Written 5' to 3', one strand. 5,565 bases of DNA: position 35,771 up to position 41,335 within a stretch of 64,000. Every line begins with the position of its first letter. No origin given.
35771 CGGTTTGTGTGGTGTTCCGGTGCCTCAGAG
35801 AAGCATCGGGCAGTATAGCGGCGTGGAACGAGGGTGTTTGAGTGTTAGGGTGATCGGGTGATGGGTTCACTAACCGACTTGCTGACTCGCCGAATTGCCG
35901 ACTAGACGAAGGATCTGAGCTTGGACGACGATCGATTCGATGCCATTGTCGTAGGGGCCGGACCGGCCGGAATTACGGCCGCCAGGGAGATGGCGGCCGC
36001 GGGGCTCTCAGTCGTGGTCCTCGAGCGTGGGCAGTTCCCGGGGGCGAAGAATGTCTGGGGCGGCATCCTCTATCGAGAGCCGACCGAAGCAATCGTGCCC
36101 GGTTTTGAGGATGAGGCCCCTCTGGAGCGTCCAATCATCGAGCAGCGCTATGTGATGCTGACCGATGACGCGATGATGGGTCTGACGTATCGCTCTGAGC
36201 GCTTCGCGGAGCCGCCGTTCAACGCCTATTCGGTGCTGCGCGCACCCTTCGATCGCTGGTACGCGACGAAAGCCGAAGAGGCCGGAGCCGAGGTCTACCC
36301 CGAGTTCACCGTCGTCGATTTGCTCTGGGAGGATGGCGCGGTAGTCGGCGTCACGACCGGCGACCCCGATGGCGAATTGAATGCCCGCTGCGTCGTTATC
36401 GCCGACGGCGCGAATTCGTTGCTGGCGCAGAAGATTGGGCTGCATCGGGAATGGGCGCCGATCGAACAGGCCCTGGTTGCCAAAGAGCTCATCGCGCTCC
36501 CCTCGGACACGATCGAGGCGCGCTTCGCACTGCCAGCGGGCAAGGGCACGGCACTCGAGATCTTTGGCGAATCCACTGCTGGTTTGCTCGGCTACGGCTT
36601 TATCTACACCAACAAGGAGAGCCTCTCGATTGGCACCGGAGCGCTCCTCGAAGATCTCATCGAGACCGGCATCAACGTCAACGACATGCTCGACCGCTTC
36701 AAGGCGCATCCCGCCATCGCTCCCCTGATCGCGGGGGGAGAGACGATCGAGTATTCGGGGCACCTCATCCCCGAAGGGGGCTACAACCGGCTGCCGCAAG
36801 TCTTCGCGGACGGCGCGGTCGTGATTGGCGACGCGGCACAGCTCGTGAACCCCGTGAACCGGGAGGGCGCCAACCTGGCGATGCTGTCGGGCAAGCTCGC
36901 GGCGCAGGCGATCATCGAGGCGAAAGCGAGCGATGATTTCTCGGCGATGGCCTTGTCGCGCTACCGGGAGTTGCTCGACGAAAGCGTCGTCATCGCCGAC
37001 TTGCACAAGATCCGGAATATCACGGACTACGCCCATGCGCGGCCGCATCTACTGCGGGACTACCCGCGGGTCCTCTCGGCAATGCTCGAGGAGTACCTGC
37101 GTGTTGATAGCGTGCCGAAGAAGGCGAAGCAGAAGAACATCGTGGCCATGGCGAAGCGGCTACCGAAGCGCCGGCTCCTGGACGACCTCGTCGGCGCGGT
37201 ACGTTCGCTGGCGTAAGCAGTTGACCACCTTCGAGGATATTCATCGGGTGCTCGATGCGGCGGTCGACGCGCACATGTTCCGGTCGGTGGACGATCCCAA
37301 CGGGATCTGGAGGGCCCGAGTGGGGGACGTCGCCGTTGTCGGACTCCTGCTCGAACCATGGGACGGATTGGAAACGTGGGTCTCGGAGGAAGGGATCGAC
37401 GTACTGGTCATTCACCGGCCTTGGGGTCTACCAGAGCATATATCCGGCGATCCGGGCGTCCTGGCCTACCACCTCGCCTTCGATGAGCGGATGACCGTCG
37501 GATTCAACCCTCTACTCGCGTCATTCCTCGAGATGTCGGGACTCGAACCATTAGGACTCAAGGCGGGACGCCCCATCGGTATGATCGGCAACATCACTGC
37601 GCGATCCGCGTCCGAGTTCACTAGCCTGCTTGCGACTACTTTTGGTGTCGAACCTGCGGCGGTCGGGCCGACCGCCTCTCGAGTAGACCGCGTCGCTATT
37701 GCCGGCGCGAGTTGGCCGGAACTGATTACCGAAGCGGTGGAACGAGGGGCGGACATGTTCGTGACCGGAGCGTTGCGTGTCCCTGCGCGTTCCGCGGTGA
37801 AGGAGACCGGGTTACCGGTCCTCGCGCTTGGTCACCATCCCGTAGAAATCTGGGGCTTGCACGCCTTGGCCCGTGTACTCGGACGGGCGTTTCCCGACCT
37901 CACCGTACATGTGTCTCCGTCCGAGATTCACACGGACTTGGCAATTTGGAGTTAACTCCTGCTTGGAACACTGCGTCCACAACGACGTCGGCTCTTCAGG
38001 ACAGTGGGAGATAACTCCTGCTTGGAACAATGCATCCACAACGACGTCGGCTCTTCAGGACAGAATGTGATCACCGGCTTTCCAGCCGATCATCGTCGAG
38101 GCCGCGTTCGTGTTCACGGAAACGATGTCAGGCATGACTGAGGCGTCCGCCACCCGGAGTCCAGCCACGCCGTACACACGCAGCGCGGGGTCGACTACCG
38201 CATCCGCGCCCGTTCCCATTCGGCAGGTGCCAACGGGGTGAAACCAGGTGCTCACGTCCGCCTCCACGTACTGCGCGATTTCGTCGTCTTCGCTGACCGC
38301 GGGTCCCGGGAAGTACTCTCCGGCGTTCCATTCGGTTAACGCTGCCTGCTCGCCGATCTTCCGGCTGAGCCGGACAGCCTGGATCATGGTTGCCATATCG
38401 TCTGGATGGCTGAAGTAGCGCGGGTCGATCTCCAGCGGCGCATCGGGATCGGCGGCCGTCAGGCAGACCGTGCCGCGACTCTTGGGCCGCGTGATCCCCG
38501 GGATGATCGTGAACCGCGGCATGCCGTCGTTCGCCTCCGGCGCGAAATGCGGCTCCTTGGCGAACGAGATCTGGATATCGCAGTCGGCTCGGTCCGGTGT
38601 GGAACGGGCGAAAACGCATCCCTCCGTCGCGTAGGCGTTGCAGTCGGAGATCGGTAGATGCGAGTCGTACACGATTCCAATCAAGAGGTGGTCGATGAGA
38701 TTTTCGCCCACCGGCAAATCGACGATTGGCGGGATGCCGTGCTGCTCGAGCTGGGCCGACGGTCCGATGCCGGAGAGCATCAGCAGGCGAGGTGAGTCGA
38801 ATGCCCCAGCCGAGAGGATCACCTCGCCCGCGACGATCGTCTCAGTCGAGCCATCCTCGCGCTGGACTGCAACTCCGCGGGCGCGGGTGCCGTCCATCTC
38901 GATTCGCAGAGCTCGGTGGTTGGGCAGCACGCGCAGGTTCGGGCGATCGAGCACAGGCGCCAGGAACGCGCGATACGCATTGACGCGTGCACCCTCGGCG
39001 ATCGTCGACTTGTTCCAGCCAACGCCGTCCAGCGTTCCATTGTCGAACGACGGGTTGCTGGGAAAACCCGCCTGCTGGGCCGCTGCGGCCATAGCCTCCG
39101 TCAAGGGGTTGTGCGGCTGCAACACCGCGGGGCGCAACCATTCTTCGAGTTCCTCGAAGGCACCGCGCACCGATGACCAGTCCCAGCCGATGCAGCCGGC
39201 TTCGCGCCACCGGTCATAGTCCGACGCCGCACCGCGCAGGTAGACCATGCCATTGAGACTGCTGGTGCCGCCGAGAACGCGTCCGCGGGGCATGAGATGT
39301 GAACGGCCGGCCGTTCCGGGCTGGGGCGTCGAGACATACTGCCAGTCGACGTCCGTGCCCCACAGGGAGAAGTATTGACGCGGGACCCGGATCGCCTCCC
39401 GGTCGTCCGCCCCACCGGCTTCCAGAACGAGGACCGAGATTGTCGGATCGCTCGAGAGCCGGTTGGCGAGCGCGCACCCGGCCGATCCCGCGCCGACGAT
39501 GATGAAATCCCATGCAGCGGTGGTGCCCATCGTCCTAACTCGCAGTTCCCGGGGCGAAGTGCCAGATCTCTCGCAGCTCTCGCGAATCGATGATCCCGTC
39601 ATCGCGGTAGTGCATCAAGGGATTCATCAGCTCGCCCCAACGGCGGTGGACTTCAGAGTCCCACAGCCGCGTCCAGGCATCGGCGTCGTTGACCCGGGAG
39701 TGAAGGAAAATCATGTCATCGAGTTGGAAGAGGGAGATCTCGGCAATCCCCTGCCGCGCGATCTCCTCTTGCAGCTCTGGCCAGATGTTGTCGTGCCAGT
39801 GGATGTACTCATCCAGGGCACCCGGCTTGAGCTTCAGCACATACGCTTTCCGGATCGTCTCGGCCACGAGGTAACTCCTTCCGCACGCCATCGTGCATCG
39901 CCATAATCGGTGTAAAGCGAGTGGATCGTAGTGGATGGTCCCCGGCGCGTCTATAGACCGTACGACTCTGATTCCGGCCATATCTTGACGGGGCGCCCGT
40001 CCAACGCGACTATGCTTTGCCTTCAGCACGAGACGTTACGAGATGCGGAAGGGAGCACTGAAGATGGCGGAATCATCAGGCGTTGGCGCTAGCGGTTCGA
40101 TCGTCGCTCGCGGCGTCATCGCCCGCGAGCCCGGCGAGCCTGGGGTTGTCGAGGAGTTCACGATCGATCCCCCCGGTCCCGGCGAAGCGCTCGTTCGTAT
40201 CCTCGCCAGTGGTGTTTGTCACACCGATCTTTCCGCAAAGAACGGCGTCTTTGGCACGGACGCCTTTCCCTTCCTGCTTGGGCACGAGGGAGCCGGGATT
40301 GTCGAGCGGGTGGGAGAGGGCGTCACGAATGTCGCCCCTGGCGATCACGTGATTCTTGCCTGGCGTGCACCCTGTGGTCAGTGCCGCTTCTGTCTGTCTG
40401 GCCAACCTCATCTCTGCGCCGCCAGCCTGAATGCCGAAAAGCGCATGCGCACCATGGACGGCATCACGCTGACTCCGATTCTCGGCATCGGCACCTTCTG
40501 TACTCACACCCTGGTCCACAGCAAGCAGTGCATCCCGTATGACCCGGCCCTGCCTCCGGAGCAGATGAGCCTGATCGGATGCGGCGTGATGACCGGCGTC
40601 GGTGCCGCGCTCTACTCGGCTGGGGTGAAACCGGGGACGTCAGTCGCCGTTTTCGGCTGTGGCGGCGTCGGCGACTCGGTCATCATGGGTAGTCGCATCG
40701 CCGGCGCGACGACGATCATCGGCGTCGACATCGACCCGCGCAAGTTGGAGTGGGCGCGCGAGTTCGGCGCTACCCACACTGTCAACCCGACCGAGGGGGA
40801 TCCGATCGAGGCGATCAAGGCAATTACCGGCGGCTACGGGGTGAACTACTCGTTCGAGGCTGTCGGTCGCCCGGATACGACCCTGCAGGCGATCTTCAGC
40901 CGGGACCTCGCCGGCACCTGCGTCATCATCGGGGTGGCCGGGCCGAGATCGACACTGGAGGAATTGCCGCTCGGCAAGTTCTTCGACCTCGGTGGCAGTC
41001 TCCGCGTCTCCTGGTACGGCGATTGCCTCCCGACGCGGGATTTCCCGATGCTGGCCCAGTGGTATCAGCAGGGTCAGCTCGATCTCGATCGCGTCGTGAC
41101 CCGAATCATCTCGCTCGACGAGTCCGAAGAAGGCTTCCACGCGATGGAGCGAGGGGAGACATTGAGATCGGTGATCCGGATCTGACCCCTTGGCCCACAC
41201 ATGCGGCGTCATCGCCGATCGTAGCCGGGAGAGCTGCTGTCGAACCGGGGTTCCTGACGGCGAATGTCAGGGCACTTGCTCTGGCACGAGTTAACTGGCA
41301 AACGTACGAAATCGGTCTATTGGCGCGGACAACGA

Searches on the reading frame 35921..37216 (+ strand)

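Call 61: search_protein_families(library=pfam, max_evalue=0.001, proteins=[window:35921-37216:+])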
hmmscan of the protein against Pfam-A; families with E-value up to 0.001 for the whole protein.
window:35921-37216:+ (431 aa): 12 families
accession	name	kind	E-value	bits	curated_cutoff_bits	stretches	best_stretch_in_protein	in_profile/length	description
PF01266.30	DAO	-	1.3e-16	61.5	27.9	2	7-52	1-48/353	FAD dependent oxidoreductase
PF01494.25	FAD_binding_3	-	1.2e-11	44.9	22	1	6-36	2-32/349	FAD binding domain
PF00890.30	FAD_binding_2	-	6.4e-10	39.2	20.4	1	7-46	1-40/414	FAD binding domain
PF03486.20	HI0933_like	-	9.8e-10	38.7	50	1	7-45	2-40/244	HI0933-like protein Rossmann domain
PF12831.13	FAD_oxidored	-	3.6e-09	36.8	27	1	7-163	1-143/416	FAD dependent oxidoreductase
PF07992.20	Pyr_redox_2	-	1.8e-08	34.6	26.1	1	7-167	2-112/291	Pyridine nucleotide-disulphide oxidoreductase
PF01946.23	Thi4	-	2.5e-07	30.6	26.2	1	6-52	18-65/235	Thi4 family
PF13450.12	NAD_binding_8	-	1.2e-06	29.1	21.9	1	10-41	1-32/68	NAD(P)-binding Rossmann-like domain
PF13738.12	Pyr_redox_3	-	4.8e-06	26.5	30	1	9-38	1-31/305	Pyridine nucleotide-disulphide oxidoreductase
PF01134.28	GIDA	-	0.00012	21.7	22.1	0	7-34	1-28/391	Glucose inhibited division protein A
PF04820.20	Trp_halogenase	-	0.00018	20.9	21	0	101-196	151-244/458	Tryptophan halogenase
PF05834.18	Lycopene_cycl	-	0.00026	20.6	23.4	0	7-46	1-44/380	Lycopene cyclase protein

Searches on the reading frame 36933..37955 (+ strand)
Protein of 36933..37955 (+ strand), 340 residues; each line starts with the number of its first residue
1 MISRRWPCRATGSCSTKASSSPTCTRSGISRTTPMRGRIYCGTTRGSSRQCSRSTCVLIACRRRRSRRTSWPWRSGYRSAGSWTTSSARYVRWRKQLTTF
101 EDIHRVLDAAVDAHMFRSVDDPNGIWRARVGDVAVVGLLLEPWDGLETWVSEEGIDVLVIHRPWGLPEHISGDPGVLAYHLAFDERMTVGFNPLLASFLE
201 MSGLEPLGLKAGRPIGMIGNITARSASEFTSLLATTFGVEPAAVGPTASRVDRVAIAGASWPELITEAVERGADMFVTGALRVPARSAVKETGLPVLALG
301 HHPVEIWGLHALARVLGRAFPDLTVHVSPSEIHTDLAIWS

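Call 47: search_protein_families(library=pfam, max_evalue=0.001, proteins=[window:36933-37955:+])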
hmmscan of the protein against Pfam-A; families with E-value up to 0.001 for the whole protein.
window:36933-37955:+ (340 aa): 1 family
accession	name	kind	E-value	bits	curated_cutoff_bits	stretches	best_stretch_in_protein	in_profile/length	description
PF01784.24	DUF34_NIF3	-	1.6e-22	80.8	23.4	1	172-333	91-253/256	Duf34/NIF3 (NGG1p interacting factor 3)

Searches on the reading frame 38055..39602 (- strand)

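Call 61: search_protein_families(library=pfam, max_evalue=0.001, proteins=[window:38055-39602:-])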
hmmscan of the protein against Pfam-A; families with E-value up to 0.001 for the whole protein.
window:38055-39602:- (515 aa): 6 families
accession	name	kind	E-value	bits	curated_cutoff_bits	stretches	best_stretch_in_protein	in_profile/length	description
PF00732.25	GMC_oxred_N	-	1.1e-43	150.1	23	1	32-306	2-217/218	GMC oxidoreductase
PF05199.19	GMC_oxred_C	-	9.8e-41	140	24.6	1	373-506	1-139/139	GMC oxidoreductase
PF00890.30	FAD_binding_2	-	1.3e-07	31.6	20.4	0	212-276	147-209/414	FAD binding domain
PF05834.18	Lycopene_cycl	-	1.9e-05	24.4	23.4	1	32-64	1-34/380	Lycopene cyclase protein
PF01266.30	DAO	-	2.5e-05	24.4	27.9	1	32-268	1-205/353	FAD dependent oxidoreductase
PF13738.12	Pyr_redox_3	-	4.2e-05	23.4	30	0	206-280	79-147/305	Pyridine nucleotide-disulphide oxidoreductase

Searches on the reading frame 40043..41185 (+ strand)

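Call 61: search_protein_families(library=pfam, max_evalue=0.001, proteins=[window:40043-41185:+])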
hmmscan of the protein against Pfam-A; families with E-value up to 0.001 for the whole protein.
window:40043-41185:+ (380 aa): 3 families
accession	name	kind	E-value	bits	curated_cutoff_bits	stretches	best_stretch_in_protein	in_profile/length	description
PF08240.17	ADH_N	-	9e-26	90.6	23.5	1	45-166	1-102/104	Alcohol dehydrogenase GroES-like domain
PF00107.32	ADH_zinc_N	-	1.6e-25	90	31.8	1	208-341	1-127/129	Zinc-binding dehydrogenase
PF13602.12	ADH_zinc_N_2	-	0.00053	21.4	27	1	242-373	2-128/134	Zinc-binding dehydrogenase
